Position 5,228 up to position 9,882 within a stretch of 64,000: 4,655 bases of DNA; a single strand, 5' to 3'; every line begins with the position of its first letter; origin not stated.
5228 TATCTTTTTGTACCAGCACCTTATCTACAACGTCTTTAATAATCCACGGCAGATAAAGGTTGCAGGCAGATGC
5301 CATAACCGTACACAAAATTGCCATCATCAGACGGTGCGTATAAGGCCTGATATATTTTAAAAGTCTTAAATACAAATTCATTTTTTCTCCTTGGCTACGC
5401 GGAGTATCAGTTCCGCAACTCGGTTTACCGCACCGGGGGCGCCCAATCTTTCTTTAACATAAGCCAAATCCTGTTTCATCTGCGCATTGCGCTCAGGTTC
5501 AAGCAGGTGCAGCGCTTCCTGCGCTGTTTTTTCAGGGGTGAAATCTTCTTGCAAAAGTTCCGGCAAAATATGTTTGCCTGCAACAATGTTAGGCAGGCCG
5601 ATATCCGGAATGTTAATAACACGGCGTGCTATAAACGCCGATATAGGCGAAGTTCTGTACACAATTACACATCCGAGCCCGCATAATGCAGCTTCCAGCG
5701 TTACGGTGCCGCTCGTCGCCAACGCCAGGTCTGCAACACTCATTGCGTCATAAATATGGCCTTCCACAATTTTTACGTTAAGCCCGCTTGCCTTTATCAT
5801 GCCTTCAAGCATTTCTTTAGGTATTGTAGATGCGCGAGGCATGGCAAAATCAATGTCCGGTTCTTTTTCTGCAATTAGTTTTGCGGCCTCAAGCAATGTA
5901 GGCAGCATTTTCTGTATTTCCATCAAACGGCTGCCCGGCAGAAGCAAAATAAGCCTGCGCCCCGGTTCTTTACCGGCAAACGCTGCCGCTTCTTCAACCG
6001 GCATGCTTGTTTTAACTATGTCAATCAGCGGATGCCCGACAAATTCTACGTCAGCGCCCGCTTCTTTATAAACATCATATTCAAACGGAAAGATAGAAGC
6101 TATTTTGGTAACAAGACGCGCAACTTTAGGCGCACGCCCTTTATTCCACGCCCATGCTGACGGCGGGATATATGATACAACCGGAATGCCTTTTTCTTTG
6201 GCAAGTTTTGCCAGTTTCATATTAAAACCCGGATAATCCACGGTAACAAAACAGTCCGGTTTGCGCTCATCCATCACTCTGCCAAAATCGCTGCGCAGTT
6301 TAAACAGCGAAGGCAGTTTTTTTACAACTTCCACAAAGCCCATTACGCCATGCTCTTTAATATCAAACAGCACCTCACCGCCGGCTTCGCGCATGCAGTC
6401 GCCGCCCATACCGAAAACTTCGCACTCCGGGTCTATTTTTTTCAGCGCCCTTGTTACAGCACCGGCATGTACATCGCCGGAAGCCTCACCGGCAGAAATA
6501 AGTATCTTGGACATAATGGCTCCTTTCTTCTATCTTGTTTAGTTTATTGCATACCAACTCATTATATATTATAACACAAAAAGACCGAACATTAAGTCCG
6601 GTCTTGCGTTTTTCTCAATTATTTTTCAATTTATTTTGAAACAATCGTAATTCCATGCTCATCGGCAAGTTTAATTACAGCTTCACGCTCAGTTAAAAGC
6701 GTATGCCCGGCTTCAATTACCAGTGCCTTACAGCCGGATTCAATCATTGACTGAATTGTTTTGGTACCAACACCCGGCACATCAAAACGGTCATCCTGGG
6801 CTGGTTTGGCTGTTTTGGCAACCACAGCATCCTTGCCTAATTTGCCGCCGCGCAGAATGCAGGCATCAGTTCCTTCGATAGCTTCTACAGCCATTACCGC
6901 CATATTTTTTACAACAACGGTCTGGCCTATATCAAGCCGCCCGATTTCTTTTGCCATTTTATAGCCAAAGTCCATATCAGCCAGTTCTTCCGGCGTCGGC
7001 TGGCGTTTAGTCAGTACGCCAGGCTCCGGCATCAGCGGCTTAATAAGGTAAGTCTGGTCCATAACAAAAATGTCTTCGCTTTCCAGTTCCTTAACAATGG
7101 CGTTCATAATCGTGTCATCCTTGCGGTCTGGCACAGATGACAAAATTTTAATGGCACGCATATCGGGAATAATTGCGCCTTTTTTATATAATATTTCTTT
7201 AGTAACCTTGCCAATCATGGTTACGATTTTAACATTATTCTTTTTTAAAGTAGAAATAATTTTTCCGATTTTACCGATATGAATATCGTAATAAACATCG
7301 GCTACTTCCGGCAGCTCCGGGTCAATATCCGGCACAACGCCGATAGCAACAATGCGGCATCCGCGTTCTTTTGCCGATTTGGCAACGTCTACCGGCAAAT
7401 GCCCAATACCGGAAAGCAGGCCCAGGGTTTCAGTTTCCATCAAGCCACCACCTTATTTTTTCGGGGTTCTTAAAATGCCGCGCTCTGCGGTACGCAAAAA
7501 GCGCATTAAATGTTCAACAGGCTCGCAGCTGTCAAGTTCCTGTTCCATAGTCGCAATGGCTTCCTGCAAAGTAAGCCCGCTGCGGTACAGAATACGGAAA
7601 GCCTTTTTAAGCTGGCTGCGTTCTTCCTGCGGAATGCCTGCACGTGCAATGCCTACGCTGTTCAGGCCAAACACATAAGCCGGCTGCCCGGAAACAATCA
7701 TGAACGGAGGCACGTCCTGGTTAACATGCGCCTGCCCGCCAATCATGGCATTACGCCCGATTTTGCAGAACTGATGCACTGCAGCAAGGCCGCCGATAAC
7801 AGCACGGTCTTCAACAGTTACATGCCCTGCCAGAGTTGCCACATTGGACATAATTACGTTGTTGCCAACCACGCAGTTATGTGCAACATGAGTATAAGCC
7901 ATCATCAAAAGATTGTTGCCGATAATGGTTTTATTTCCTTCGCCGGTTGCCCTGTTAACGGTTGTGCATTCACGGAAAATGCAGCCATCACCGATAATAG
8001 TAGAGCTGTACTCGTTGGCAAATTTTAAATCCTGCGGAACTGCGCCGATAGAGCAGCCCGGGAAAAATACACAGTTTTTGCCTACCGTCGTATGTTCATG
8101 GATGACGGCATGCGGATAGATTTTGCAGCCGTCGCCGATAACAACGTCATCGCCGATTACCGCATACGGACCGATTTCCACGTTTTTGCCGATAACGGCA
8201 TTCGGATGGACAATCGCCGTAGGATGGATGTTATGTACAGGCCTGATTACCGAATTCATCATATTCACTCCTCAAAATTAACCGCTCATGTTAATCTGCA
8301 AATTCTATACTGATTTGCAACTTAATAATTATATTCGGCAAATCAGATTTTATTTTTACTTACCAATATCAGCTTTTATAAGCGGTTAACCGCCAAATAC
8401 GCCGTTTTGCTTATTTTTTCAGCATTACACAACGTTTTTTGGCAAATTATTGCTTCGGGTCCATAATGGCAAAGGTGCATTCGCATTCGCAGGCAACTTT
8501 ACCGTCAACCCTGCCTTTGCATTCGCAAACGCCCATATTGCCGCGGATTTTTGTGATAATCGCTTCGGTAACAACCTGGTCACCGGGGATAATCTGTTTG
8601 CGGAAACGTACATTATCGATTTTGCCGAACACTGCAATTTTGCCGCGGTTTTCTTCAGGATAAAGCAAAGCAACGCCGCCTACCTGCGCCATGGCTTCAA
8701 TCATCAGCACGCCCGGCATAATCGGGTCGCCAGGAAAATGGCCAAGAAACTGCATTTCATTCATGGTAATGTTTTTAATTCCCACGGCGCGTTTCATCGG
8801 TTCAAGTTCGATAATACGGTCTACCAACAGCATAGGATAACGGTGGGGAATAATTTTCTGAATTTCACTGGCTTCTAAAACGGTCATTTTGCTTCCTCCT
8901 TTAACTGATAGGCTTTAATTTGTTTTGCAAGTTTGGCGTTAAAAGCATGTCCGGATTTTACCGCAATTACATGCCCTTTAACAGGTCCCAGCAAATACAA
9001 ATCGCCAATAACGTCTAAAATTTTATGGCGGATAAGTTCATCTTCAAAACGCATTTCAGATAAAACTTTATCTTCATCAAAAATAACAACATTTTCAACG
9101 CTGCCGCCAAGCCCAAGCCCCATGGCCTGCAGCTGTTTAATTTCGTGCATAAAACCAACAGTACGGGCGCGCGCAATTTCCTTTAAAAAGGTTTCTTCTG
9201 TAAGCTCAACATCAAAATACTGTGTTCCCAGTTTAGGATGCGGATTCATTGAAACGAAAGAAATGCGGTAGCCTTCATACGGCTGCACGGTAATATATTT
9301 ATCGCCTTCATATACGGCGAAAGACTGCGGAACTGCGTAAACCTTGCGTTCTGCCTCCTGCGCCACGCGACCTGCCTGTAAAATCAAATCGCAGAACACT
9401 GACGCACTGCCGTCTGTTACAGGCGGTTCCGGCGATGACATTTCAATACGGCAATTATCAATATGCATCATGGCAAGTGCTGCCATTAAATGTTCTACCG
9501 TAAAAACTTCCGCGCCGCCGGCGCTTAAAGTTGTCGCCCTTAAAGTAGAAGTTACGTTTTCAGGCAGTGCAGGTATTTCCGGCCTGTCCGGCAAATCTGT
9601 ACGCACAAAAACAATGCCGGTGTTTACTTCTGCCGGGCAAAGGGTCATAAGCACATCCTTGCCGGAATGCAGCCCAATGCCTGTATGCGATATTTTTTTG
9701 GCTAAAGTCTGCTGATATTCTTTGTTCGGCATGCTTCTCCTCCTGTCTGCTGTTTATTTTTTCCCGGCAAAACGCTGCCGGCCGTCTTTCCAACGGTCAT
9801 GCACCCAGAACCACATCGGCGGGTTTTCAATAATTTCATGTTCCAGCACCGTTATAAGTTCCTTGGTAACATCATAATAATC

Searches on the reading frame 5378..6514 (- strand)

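Call 77: search_protein_families(library=pfam, proteins=[window:5378-6514:-], max_evalue=0.0001)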
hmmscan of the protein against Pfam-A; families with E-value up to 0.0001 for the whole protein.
window:5378-6514:- (378 aa): 1 family
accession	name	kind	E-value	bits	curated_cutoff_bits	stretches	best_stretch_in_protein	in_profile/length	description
PF02684.21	LpxB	-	2e-91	307.1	22.6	1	4-350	1-351/374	Lipid-A-disaccharide synthetase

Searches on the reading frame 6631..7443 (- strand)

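Call 77: search_protein_families(library=pfam, proteins=[window:6631-7443:-], max_evalue=0.0001)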
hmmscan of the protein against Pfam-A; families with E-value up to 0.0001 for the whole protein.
window:6631-7443:- (270 aa): 3 families
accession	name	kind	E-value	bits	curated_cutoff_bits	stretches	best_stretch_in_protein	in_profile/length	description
PF06230.17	LpxI_C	-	9.1e-51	171.6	25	1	141-268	2-131/131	LpxI C-terminal domain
PF17930.7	LpxI_N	-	4.9e-35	120.7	25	1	7-136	2-128/129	LpxI N-terminal domain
PF07905.16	PucR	-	7.2e-05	23.5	33.5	0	227-268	60-99/118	Purine catabolism regulatory protein-like family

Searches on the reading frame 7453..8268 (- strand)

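Call 77: search_protein_families(library=pfam, proteins=[window:7453-8268:-], max_evalue=0.0001)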
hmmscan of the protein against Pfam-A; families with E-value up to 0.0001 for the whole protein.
window:7453-8268:- (271 aa): 6 families
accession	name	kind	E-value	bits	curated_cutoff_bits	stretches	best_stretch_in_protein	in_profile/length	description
PF00132.30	Hexapep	-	1.5e-30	104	27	4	41-75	1-35/36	Bacterial transferase hexapeptide (six repeats)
PF13720.11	Acetyltransf_11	-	1.9e-27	95.9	24.5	1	185-265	1-81/82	Udp N-acetylglucosamine O-acyltransferase; Domain 2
PF25084.1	LbH_EIF2B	-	8e-12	45.5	54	1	18-75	39-94/105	EIF2B subunit epsilon LbH domain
PF25087.1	GMPPB_C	-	5.2e-08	33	39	0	18-107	5-92/110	GMPPB C-terminal domain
PF21711.3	DCTN5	-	7.6e-08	32.7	40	0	20-73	98-150/182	Dynactin subunit 5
PF24894.1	Hexapep_GlmU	-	6.6e-05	23.4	23.3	0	23-77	34-86/104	GlmU-like, C-terminal hexapeptide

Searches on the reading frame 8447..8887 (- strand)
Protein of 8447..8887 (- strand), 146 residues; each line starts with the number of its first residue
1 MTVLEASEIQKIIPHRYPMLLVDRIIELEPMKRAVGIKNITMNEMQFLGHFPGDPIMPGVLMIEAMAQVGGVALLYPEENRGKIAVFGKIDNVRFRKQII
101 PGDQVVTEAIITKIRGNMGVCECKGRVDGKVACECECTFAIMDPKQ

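Call 77: search_protein_families(library=pfam, proteins=[window:8447-8887:-], max_evalue=0.0001)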
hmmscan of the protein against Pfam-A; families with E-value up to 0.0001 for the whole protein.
window:8447-8887:- (146 aa): 1 family
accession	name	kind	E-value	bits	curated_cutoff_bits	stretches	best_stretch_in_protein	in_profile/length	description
PF07977.19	FabA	-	4.8e-34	117.4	23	1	13-135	1-137/138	FabA-like domain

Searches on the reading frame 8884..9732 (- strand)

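Call 77: search_protein_families(library=pfam, proteins=[window:8884-9732:-], max_evalue=0.0001)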
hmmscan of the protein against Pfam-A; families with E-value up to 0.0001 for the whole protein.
window:8884-9732:- (282 aa): 1 family
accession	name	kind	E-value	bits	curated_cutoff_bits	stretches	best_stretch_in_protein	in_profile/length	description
PF03331.19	LpxC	-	1.4e-99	333.4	27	1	7-273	1-267/268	UDP-3-O-acyl N-acetylglycosamine deacetylase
